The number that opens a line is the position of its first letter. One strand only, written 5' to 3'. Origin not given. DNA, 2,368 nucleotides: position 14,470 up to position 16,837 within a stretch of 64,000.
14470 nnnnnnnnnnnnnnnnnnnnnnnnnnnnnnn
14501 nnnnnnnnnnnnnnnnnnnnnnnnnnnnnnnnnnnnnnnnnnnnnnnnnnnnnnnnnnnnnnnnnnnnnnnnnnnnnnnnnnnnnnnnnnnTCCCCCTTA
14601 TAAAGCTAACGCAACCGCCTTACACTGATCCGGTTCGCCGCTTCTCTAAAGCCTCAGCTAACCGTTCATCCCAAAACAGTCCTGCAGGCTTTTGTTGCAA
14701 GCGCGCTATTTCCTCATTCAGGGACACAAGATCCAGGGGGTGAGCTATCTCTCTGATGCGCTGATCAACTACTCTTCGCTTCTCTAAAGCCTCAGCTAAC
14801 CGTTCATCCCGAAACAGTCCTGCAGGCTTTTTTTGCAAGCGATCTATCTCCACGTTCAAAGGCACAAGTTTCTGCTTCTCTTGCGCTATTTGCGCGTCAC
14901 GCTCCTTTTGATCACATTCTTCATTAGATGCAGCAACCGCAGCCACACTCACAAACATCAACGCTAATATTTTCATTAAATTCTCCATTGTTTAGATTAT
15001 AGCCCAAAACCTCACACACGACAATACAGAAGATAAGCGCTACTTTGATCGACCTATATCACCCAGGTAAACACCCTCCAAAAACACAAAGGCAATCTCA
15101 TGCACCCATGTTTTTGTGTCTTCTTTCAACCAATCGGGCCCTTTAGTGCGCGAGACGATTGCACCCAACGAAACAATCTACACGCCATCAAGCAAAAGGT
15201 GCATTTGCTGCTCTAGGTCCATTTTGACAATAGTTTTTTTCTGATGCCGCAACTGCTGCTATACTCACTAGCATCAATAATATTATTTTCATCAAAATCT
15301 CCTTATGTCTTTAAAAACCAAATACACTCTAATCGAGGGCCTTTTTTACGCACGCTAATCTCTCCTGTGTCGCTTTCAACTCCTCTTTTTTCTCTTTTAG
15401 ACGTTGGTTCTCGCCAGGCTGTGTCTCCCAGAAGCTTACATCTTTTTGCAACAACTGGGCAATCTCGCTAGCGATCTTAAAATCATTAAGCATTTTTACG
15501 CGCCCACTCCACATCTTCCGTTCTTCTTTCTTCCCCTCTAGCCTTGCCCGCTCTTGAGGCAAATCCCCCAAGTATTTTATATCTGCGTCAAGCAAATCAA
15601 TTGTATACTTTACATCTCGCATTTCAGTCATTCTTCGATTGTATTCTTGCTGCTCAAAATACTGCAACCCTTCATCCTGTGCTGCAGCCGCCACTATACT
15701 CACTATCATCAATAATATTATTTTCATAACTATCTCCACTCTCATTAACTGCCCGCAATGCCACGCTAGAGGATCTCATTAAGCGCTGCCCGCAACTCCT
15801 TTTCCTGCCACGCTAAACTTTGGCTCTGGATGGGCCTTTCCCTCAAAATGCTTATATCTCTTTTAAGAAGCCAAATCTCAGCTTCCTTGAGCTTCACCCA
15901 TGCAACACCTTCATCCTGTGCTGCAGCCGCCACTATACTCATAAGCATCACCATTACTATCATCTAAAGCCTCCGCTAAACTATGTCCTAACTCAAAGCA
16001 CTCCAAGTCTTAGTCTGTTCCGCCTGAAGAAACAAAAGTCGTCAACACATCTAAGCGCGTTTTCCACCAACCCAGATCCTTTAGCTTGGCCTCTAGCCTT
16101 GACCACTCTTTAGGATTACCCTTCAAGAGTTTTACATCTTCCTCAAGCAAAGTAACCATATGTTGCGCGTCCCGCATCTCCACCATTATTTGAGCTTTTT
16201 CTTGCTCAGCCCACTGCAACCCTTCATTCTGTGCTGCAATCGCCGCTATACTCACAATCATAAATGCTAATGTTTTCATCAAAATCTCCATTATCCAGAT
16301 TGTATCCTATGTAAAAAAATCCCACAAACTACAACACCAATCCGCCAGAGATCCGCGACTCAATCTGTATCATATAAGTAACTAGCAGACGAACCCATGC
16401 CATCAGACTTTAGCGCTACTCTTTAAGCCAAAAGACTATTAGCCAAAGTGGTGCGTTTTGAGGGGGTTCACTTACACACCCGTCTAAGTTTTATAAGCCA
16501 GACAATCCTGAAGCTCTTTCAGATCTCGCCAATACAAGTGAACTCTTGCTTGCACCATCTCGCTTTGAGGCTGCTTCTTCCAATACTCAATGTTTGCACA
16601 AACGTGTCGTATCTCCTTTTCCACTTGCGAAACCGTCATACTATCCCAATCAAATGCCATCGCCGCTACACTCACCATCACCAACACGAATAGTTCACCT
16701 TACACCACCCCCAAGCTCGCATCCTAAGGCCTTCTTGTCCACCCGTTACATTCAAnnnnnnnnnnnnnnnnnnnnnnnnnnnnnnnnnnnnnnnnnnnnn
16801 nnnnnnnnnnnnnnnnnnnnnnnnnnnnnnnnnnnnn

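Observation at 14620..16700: Cluster of small secreted coiled-coil proteins with a shared leader, internal DNA repeats and a truncated family fragment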

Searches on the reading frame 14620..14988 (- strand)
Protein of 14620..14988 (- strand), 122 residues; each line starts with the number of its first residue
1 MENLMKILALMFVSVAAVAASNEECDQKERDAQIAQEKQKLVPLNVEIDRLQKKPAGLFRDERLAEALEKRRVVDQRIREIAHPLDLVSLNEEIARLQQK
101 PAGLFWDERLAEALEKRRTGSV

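Call 6: search_protein_families(library=pfam, max_evalue=1, proteins=[window:14620-14988:-])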
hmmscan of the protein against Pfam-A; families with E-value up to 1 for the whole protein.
window:14620-14988:- (122 aa): 4 families
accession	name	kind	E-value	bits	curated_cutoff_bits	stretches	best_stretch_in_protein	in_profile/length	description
PF14916.11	CCDC92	-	0.0075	16.5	28.3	0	87-107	22-42/57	Coiled-coil domain of unknown function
PF04977.20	DivIC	-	0.013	15.7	28.9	0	15-66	7-59/80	Septum formation initiator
PF14695.11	LINES_C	-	0.036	13.9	27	0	87-100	5-18/37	Lines C-terminus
PF18397.6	IKBKB_SDD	-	0.14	11.9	25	1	21-74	129-182/275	IQBAL scaffold dimerization domain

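Call 60: search_protein_families(library=ncbifam, max_evalue=0.1, proteins=[window:14620-14976:-])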
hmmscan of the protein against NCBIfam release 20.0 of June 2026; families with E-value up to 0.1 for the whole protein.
window:14620-14976:- (118 aa): 1 family
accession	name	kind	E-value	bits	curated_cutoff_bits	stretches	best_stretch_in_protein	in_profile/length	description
NF008588.0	PRK11553.1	subfamily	0.0048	15.9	299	0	83-107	274-298/319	aliphatic sulfonate ABC transporter substrate-binding protein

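Call 66: find_related_loci(query=window:14620-14976:-, collection=metagenome_contigs, flank=10000)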
Query window:14620-14976:- (118 aa) in metagenome_contigs; peptide patterns used: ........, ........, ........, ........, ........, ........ (x = any residue, [..] = any of these).
600 stretches matched a pattern, but none encodes a relative of the query by tblastn (E <= 1e-3).

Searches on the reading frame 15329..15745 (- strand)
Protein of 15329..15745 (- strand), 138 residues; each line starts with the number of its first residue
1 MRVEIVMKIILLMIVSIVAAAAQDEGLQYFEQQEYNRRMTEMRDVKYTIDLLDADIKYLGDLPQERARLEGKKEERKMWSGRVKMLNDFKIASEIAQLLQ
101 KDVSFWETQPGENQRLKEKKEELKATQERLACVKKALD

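Call 6: search_protein_families(library=pfam, max_evalue=1, proteins=[window:15329-15745:-])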
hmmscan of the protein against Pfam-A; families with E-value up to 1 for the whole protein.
window:15329-15745:- (138 aa): 2 families
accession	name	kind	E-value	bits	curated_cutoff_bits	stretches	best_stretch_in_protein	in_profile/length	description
PF13476.12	AAA_23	-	0.46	11.5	27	1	45-131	121-194/201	AAA domain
PF06005.17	ZapB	-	0.92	10.5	31.5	0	53-86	45-65/71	Cell division protein ZapB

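Call 7: find_encoding_contigs(protein=window:15329-15745:-, flank=10000, max_places=6)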
Protein window:15329-15745:- (138 aa): no gene with exactly this product is on record in the collection.

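Call 12: find_homologous_proteins(query=window:15332-15727:-, max_evalue=0.01)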
Query seq(132 aa) (132 aa): 1 proteins with E <= 0.01 among 31 candidates.
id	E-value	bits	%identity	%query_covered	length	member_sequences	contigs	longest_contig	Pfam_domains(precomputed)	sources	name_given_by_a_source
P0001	2.1e-77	275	100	100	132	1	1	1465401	-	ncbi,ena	-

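Call 13: find_encoding_contigs(protein=P0001, flank=3000, max_places=3)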
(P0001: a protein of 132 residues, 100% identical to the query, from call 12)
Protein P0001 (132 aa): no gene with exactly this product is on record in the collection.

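Call 32: predict_structure(alignment_id=A3)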
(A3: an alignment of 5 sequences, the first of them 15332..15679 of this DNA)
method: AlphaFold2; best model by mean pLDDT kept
length: 116 residues; sequences in the alignment: 5
mean_pLDDT: 90.9   pTM: 0.77
mean pLDDT of the five models: 90.9, 90.7, 85.2, 83.7, 80.6
residues with pLDDT >= 90: 77; 70-90: 36; 50-70: 3; < 50: 0
segments of 3 or more residues with pLDDT < 50: none
pLDDT, mean of each block of 10 residues (from residue 1): 75 95 97 94 93 97 94 91 87 90 90 88
secondary structure, 60 per line:
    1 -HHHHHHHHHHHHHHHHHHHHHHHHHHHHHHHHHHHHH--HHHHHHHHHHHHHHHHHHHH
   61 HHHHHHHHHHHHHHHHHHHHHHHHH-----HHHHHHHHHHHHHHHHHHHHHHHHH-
elements in order: H2-38 H41-85 H91-115

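Call 38: fold_search(model_id=the predicted structure, library=pdb)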
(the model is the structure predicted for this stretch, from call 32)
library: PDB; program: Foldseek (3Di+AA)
matches with E <= 10: 241; with E <= 0.001: 0
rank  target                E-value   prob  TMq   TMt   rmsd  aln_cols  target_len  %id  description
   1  6ixf_B                4.4e-01  0.30  0.39  0.23  19.1       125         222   18  Crystal structure of SeMet apo SH3BP5 (P41) (released 2019-03-20)
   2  6zsj_D                4.7e-01  0.77  0.41  0.37   8.3       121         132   16  The mechanism of activation of the actin binding protein EHBP1 by Rab8 family members. (released 2020-09-02)
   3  6zsi_C                4.7e-01  0.75  0.41  0.37   8.3       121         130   16  The mechanism of activation of the actin binding protein EHBP1 by Rab8 family members. (released 2020-09-02)
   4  1i49_A                6.0e-01  0.51  0.41  0.24  15.1       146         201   10  CRYSTAL STRUCTURE ANALYSIS OF ARFAPTIN (released 2001-05-16)
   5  6zsi_D                6.3e-01  0.69  0.42  0.36   8.1       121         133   16  The mechanism of activation of the actin binding protein EHBP1 by Rab8 family members. (released 2020-09-02)
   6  6ost_7                6.8e-01  0.72  0.52  0.22   4.7       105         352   20  RF2 pre-accommodated state bound Release complex 70S at 24ms (released 2019-06-19)
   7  1gqe                  6.8e-01  0.41  0.40  0.18   6.3       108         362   19  Polypeptide Chain Release Factor 2 (RF2) from Escherichia coli (released 2002-04-04)
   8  6ixg_B                7.6e-01  0.23  0.39  0.24  19.4       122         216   16  Crystal structure of native apo SH3BP5 (P41) (released 2019-03-20)
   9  6zsj_C                8.1e-01  0.57  0.41  0.37   8.5       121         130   16  The mechanism of activation of the actin binding protein EHBP1 by Rab8 family members. (released 2020-09-02)
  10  7oj0_8                8.1e-01  0.54  0.46  0.19   5.4       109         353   18  Cryo-EM structure of 70S ribosome stalled with TnaC peptide and RF2 (released 2021-09-15)
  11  5czp_QY               8.7e-01  0.80  0.57  0.22   4.4       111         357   18  70S termination complex containing E. coli RF2 (released 2016-10-12)
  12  8qb9_A                8.7e-01  0.57  0.49  0.25  10.9       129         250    8  Helical reconstruction of yeast eisosome protein Pil1 bound to membrane composed of lipid mixture -PIP2/+sterol (DOPC, (released 2024-07-24)
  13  8p16_6                9.8e-01  0.66  0.54  0.22   4.5       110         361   17  E167K RF2 on E. coli 70S release complex with UGG (Structure I) (released 2024-05-22)
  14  6dlc_A                1.0e+00  0.13  0.26  0.27  12.1       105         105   18  Designed protein DHD1:234_A, Designed protein DHD1:234_B (released 2018-12-26)
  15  3plt_A                1.1e+00  0.54  0.50  0.29   9.6       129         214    7  Crystal structure of Lsp1 from Saccharomyces cerevisiae (released 2011-06-22)
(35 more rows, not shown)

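Call 48: search_protein_representatives(alignment_id=A2)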
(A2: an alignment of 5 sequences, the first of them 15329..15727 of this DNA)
Query: 5 sequences, 94 profile positions. Proteins with E-value up to 0.001 (for the whole library): 7; up to 1e-10: 5; up to 1e-30: 0. The best 7 are listed.
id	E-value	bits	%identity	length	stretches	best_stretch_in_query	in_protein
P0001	2.9e-30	120.9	-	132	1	1-94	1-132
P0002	2.7e-25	105.0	-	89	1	1-73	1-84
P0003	3.3e-24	101.5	-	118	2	1-68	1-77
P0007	5.8e-15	71.9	-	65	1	1-60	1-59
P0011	4.2e-14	69.1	-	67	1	5-88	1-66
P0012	5.1e-08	49.6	-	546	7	52-91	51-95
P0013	7.7e-06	42.7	-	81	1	1-69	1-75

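Call 50: list_cluster_members(proteins=[P0013, P0012])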
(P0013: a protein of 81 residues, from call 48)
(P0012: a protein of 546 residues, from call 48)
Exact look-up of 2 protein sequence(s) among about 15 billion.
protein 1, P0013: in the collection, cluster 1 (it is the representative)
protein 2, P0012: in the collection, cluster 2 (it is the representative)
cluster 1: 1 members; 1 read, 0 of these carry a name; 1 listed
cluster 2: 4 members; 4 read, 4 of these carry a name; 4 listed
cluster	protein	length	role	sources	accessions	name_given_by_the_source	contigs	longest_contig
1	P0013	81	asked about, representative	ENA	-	-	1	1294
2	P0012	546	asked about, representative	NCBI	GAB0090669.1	hypothetical protein DMENIID0001_054190 [Sergentomyia squamirostris]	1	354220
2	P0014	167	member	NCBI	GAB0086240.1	hypothetical protein DMENIID0001_002470 [Sergentomyia squamirostris]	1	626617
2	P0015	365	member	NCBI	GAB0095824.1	hypothetical protein DMENIID0001_112540 [Sergentomyia squamirostris]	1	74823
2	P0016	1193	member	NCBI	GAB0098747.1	hypothetical protein DMENIID0001_145420 [Sergentomyia squamirostris]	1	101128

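Call 51: find_encoding_contigs(protein=P0013, flank=10000, max_places=6)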
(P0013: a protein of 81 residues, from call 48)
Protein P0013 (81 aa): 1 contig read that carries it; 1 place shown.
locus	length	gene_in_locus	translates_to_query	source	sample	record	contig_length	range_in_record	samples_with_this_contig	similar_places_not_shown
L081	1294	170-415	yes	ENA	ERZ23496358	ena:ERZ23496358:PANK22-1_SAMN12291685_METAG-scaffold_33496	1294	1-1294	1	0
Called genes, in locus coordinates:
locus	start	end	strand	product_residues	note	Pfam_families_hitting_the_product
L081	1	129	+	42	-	?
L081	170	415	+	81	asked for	-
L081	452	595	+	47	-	-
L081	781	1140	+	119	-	-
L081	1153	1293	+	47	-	?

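Call 57: find_homologous_proteins(query=A4, max_evalue=1)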
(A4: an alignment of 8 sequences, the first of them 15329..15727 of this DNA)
Query A4 (8 sequences) (132 aa, profile of the alignment): 6 proteins with E <= 1 among 8000 candidates.
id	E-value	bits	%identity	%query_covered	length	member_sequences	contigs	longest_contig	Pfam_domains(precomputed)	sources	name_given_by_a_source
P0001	3.2e-33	132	100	100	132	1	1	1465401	-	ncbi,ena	-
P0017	2.4e-30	123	58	14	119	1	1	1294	-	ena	-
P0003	5.5e-28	115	29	80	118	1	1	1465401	-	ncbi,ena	-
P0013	3.1e-23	100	42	52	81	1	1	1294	-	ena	-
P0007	3.5e-16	77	34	51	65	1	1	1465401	-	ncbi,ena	-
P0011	2.1e-15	75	27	23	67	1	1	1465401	-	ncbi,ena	-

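Call 60: search_protein_families(library=ncbifam, max_evalue=0.1, proteins=[window:15329-15727:-])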
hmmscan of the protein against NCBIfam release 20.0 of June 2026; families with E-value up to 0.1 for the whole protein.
window:15329-15727:- (132 aa): 0 families

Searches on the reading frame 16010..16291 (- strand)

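Call 6: search_protein_families(library=pfam, max_evalue=1, proteins=[window:16010-16291:-])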
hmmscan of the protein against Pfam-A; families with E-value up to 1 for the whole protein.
window:16010-16291:- (93 aa): 0 families

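Call 60: search_protein_families(library=ncbifam, max_evalue=0.1, proteins=[window:16010-16279:-])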
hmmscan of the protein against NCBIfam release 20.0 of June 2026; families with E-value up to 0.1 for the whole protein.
window:16010-16279:- (89 aa): 1 family
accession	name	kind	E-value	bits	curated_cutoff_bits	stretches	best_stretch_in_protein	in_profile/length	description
NF038257.2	exopoly_VpsP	subfamily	0.043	13.4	125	1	4-43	19-58/213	VpsP family polysaccharide biosynthesis protein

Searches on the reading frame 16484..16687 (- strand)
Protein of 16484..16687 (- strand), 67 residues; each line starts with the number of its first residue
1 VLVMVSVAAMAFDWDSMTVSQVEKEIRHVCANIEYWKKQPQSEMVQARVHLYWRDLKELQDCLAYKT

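Call 6: search_protein_families(library=pfam, max_evalue=1, proteins=[window:16484-16687:-])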
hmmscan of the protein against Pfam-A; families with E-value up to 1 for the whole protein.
window:16484-16687:- (67 aa): 1 family
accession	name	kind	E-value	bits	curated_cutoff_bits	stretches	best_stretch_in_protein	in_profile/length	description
PF19914.5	WEF-hand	-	0.19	13.1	27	1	15-41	17-43/81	Wolframin EF-hand domain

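Call 60: search_protein_families(library=ncbifam, max_evalue=0.1, proteins=[window:16484-16687:-])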
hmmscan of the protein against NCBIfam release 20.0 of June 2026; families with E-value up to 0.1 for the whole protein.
window:16484-16687:- (67 aa): 0 families
